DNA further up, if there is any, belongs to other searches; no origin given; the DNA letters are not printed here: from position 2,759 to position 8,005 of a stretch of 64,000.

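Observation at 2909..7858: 1,649-aa single polypeptide that concatenates modules normally seen as separate small immunity-type proteins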

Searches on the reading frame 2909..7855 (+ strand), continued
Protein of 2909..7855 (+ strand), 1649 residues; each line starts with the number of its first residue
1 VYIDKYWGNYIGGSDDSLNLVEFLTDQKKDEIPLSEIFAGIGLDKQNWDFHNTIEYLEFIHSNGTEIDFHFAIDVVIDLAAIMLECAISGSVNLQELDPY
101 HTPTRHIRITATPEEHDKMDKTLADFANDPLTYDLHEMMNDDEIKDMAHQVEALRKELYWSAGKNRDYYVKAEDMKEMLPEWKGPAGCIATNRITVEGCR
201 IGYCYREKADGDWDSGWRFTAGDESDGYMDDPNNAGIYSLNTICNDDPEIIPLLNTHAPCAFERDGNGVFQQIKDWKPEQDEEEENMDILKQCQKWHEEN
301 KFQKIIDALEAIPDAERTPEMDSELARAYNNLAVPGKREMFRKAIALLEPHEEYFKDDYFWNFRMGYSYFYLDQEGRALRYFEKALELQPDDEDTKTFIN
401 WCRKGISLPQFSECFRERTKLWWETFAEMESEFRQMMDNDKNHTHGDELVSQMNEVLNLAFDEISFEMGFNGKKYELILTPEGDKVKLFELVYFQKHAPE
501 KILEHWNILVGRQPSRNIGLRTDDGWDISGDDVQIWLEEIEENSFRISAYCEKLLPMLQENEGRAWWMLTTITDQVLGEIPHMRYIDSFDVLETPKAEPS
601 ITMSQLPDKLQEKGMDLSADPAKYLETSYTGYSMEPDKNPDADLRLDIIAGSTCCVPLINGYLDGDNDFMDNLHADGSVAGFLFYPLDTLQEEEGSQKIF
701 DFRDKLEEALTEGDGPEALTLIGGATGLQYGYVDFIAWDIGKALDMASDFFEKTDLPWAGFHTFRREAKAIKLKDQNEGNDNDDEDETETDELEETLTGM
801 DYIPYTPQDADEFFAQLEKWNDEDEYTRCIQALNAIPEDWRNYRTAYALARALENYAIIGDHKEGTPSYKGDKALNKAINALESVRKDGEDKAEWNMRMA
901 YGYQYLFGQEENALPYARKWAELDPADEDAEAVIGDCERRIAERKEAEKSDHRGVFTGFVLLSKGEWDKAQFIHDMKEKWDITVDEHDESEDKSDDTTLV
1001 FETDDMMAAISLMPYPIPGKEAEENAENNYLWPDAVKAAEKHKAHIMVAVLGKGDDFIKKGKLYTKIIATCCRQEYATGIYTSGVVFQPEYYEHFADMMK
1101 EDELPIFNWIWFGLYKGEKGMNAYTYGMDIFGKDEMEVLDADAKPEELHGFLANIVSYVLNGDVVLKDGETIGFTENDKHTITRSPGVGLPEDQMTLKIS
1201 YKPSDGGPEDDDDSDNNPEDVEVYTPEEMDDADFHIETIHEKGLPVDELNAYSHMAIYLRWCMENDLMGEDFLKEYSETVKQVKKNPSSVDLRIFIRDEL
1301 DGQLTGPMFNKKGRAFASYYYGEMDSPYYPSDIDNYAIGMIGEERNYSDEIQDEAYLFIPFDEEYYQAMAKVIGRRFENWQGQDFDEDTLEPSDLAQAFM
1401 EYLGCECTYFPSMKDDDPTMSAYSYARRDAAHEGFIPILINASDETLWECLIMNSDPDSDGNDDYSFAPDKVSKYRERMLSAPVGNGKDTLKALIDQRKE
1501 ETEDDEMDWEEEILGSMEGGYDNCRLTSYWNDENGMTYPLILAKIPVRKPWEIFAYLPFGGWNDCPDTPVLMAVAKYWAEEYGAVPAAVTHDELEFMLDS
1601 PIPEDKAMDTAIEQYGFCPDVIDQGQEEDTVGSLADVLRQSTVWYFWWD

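Call 14: search_protein_families(library=pfam, proteins=[P0002, P0020, P0070, P0076, P0109], max_evalue=0.001)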
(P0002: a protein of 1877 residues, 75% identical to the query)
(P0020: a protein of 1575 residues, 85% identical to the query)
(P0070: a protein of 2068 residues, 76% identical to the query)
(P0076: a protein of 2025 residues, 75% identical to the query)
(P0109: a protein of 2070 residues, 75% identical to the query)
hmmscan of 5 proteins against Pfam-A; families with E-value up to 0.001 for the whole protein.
P0002 (1877 aa): 7 families
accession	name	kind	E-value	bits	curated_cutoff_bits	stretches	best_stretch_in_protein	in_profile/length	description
PF05076.18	SUFU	-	1.8e-47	161.9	25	1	1266-1436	2-172/172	Suppressor of fused protein (SUFU)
PF15583.11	Imm68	-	1.2e-41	143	29.6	1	2-158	1-152/152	Immunity protein 68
PF25191.1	DUF7832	-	3.9e-34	117.7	27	1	1457-1570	2-106/115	Domain of unknown function (DUF7832)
PF09951.15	Imm33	-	9.8e-34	115.5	25.4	1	188-273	1-86/87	Immunity protein Imm33 domain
PF14062.11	DUF4253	-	1.4e-32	112.5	27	1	1770-1877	2-109/109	Domain of unknown function (DUF4253)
PF14080.11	DUF4261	-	1.1e-21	77.1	27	1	1122-1197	1-76/77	Domain of unknown function (DUF4261)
PF07719.23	TPR_2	-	0.00084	19.7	27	1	364-393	5-34/34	Tetratricopeptide repeat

P0020 (1575 aa): 7 families
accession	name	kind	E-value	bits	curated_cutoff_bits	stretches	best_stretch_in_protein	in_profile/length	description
PF05076.18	SUFU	-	1.5e-48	165.3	25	1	969-1138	2-171/172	Suppressor of fused protein (SUFU)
PF25191.1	DUF7832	-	2.2e-33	115.3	27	1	1155-1268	2-106/115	Domain of unknown function (DUF7832)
PF14062.11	DUF4253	-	2e-32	112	27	1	1468-1575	2-109/109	Domain of unknown function (DUF4253)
PF14080.11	DUF4261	-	1.6e-21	76.6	27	1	840-915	1-76/77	Domain of unknown function (DUF4261)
PF00515.34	TPR_1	-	0.00024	21.2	27.8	1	77-106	5-34/34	Tetratricopeptide repeat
PF07719.23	TPR_2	-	0.00066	20.1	27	1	77-106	5-34/34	Tetratricopeptide repeat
PF13181.12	TPR_8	-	0.00089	19.7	25.7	0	77-106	5-34/34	Tetratricopeptide repeat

P0070 (2068 aa): 9 families
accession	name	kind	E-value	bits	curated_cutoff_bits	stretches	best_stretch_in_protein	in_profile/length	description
PF05076.18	SUFU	-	1.5e-47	162.1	25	1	1457-1627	2-172/172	Suppressor of fused protein (SUFU)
PF15583.11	Imm68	-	2.2e-39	135.6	29.6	1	2-158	1-152/152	Immunity protein 68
PF09951.15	Imm33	-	1.8e-34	117.9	25.4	1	188-273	1-86/87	Immunity protein Imm33 domain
PF25191.1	DUF7832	-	5.2e-33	114.1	27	1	1648-1761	2-106/115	Domain of unknown function (DUF7832)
PF14062.11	DUF4253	-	7.1e-32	110.2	27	1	1961-2068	2-109/109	Domain of unknown function (DUF4253)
PF14568.11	SUKH_6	-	7.1e-24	85.1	27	1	987-1121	1-119/119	SMI1-KNR4 cell-wall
PF14080.11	DUF4261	-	4.6e-23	81.5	27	1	1319-1394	1-76/77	Domain of unknown function (DUF4261)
PF09346.15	SMI1_KNR4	-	4.3e-21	76.3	25.4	1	984-1122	1-124/125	SMI1 / KNR4 family (SUKH-1)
PF14567.11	SUKH_5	-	0.00036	20.8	27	0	984-1015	21-52/142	SMI1-KNR4 cell-wall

P0076 (2025 aa): 7 families
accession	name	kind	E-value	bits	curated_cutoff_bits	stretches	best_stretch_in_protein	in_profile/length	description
PF05076.18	SUFU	-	4.2e-48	163.9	25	1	1420-1590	2-172/172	Suppressor of fused protein (SUFU)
PF15583.11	Imm68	-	1e-41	143.3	29.6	1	160-316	1-152/152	Immunity protein 68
PF25191.1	DUF7832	-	5.3e-35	120.5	27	1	1607-1725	2-114/115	Domain of unknown function (DUF7832)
PF09951.15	Imm33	-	8.1e-35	119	25.4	1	346-431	1-86/87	Immunity protein Imm33 domain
PF14062.11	DUF4253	-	2.2e-29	102.2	27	1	1920-2025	2-109/109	Domain of unknown function (DUF4253)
PF14080.11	DUF4261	-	9.1e-22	77.3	27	1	1283-1358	1-76/77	Domain of unknown function (DUF4261)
PF14078.11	DUF4259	-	0.0003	22.1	22.8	1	2-133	1-127/133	Domain of unknown function (DUF4259)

P0109 (2070 aa): 10 families
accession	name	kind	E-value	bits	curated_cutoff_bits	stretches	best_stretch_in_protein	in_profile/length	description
PF05076.18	SUFU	-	7.1e-49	166.4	25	1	1463-1633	2-172/172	Suppressor of fused protein (SUFU)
PF15583.11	Imm68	-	2.1e-41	142.2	29.6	1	2-158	1-152/152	Immunity protein 68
PF09951.15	Imm33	-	1e-34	118.6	25.4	1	188-273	1-86/87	Immunity protein Imm33 domain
PF25191.1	DUF7832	-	2.3e-34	118.4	27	1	1650-1763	2-106/115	Domain of unknown function (DUF7832)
PF14062.11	DUF4253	-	5.4e-31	107.3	27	1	1963-2070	2-109/109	Domain of unknown function (DUF4253)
PF14568.11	SUKH_6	-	8.6e-24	84.8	27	1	994-1128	1-119/119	SMI1-KNR4 cell-wall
PF09346.15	SMI1_KNR4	-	1e-20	75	25.4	1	992-1129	2-124/125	SMI1 / KNR4 family (SUKH-1)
PF14080.11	DUF4261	-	1.2e-20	73.8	27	1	1326-1401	1-76/77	Domain of unknown function (DUF4261)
PF14567.11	SUKH_5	-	5e-06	26.8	27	0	990-1023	20-53/142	SMI1-KNR4 cell-wall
PF07719.23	TPR_2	-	0.00094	19.6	27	1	365-394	5-34/34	Tetratricopeptide repeat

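Call 15: find_encoding_contigs(protein=P0001, flank=10000, max_places=4)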
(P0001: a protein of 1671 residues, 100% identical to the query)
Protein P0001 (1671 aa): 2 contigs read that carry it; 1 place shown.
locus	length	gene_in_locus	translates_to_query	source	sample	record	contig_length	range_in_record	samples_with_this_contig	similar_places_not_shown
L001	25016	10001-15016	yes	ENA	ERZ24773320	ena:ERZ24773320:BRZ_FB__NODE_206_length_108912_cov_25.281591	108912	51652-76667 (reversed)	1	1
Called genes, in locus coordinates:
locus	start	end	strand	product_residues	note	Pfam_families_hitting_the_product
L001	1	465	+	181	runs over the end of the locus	-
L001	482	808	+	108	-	PF18977:DUF5713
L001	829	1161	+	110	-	PF20212:DUF6572 (weak)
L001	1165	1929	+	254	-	PF14025:DUF4241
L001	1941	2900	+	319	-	PF15655:Imm-NTF2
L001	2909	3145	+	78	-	-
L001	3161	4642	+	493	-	-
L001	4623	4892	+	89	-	-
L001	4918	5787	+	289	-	PF08719:NADAR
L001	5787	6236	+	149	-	PF09719:C_GCAxxG_C_C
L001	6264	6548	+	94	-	PF21812:DUF6881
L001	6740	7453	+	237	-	PF06889:DUF1266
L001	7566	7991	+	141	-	PF22294:DUF6966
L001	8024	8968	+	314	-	-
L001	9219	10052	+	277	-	-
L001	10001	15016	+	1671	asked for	PF15583:Imm68, PF09951:Imm33, PF07719:TPR_2 (faint), PF14080:DUF4261, PF25191:DUF7832, PF14062:DUF4253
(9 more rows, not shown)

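Call 17: search_solved_structures(query=window:2909-7855:+, max_evalue=1)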
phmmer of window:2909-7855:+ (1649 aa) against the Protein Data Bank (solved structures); distinct sequences matched with E-value up to 1: 11.
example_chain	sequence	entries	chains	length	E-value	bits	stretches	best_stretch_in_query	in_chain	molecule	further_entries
2q7f_A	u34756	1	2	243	0.086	13.3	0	310-403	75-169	YrrB protein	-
7obi_A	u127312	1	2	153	0.098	13.1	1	301-395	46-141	CTPR-rv4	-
1na3_A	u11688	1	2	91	0.24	11.8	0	363-398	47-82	designed protein CTPR2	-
1na0_A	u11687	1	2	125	0.35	11.3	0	293-398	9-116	designed protein CTPR3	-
4u1c_C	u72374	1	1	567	0.42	11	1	240-394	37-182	Eukaryotic translation initiation factor 3 subunit C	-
6gsm_q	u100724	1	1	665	0.51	10.7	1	240-393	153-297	Eukaryotic translation initiation factor 3 subunit C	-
3jap_p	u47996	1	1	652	0.54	10.7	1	240-393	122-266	eIF3c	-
6gsn_q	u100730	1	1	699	0.58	10.6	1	240-393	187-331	Eukaryotic translation initiation factor 3 subunit C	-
7eey_A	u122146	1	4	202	0.62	10.5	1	937-1002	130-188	tRNA-specific adenosine deaminase subunit tad2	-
6v8e_A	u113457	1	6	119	0.62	10.5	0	363-398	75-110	Designed protein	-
3kd7_A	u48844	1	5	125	0.67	10.3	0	294-397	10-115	CTPR390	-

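Call 19: find_related_loci(query=window:2909-7855:+, collection=genome_contigs, flank=10000)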
Query window:2909-7855:+ (1649 aa) in genome_contigs; peptide patterns used: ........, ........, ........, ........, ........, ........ (x = any residue, [..] = any of these).
30 stretches matched a pattern; 15 encode a relative of the query (tblastn E <= 1e-3); 15 distinct loci.
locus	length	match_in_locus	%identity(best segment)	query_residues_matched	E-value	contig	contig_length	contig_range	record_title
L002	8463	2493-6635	46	210-1649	0e+0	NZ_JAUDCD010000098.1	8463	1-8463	Bacteroides gallinaceum strain ET474 ET474_scaffold_98, whole genome shotgun sequence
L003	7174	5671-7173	100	1-942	0e+0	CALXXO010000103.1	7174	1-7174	MAG: uncultured Spirochaetaceae bacterium isolate BRZ_KD__bin82 genome assembly, contig: BRZ_KD__NODE_13774_length_7174_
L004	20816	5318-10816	63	1-1649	0e+0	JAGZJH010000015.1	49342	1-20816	MAG: Erysipelotrichaceae bacterium isolate L3_128_361G1_dasL3_128_361G1_metabat.metabat.32 L3_128_361G1_scaffold_311, wh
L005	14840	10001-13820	65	1-1646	0e+0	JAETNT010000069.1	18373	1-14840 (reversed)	MAG: Enterocloster bolteae isolate S10_Bin6 scaffold_2159, whole genome shotgun sequence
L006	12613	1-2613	57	900-1649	0e+0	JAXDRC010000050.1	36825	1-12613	MAG: Parabacteroides sp. isolate SUG3458 k141_852633, whole genome shotgun sequence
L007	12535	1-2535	76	1029-1649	0e+0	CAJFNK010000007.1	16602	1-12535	Candidatus Heritagella gallinarum isolate Coassembly_mag_139 genome assembly, contig: MAGpy_11413_min2k_bin_139_fak87_42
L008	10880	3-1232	73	1240-1649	0e+0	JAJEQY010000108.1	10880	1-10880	Intestinimonas aquisgranensis strain CLA-AA-H199 NODE_108_length_10880_cov_29.065445, whole genome shotgun sequence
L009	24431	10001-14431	67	289-1649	0e+0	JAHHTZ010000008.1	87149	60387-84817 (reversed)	MAG: Oscillospiraceae bacterium isolate MAG095 MAG095_8, whole genome shotgun sequence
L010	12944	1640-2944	63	1229-1649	2e-175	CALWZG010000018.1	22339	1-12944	MAG: uncultured Anaerotruncus sp. isolate E14__bin8 genome assembly, contig: E14__k127_3567181, whole genome shotgun seq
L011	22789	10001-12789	58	291-1649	1e-151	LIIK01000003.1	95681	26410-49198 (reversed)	MAG: Candidatus [Bacteroides] periocalifornicus isolate 12B contig69576119, whole genome shotgun sequence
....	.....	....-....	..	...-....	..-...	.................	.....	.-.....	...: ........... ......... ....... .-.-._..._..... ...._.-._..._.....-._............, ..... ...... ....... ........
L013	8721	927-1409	50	1229-1381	4e-42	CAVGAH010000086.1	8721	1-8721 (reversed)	bacterium isolate G02622-L1_cleanbin_000010 genome assembly, contig: Spades_G02622-L1_contig_3664, whole genome shotgun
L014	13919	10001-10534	45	1206-1380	6e-39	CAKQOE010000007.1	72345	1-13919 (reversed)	MAG: uncultured Clostridia bacterium isolate REFINED_METABAT215_TOP10_CONTIGS_1500_ASSEMBLY_K77_MERGED__Hadza_PheChl_Fib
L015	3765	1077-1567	65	1486-1649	4e-37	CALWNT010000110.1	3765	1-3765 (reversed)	MAG: uncultured Clostridia bacterium isolate E0_RP0__bin66 genome assembly, contig: E0_RP0__k127_1212587, whole genome s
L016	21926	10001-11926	42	156-1381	4e-29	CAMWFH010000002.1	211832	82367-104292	MAG TPA_asm: uncultured Clostridia bacterium isolate SRR13528209_bin.2_metawrap_v1.3_MAG genome assembly, contig: NODE.3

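Call 20: find_encoding_contigs(protein=P0094, flank=10000, max_places=2)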
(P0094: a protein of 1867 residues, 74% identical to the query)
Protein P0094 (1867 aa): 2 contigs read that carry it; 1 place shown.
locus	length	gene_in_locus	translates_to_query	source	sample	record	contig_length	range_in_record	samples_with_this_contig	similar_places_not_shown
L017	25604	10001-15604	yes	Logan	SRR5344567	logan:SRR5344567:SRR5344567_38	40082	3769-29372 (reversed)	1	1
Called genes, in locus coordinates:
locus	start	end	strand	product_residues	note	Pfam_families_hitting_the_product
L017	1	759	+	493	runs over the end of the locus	-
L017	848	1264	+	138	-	-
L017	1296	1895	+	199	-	PF08271:Zn_Ribbon_TF (faint)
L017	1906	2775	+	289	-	PF08719:NADAR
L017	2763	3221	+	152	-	PF09719:C_GCAxxG_C_C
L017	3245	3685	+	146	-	PF15595:Imm51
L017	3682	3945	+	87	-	-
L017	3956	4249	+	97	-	PF21812:DUF6881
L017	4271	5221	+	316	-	-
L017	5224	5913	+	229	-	-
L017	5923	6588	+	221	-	-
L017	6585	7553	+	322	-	-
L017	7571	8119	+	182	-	-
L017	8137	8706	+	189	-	PF01885:PTS_2-RNA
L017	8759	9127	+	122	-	-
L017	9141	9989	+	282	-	-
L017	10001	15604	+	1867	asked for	PF15583:Imm68, PF09951:Imm33, PF14080:DUF4261, PF05076:SUFU, PF25191:DUF7832, PF14062:DUF4253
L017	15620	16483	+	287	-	PF03691:UPF0167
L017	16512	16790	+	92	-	PF15566:Imm32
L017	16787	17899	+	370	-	-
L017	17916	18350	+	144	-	-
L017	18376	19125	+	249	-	PF09346:SMI1_KNR4 (weak)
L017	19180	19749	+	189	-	PF14137:DUF4304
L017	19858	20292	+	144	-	-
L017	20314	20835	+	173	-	PF25753:SF0329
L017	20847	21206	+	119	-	-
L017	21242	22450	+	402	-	PF01139:RtcB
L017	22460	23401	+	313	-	PF13021:DUF3885, PF01337:Barstar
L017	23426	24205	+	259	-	-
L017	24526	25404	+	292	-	PF14080:DUF4261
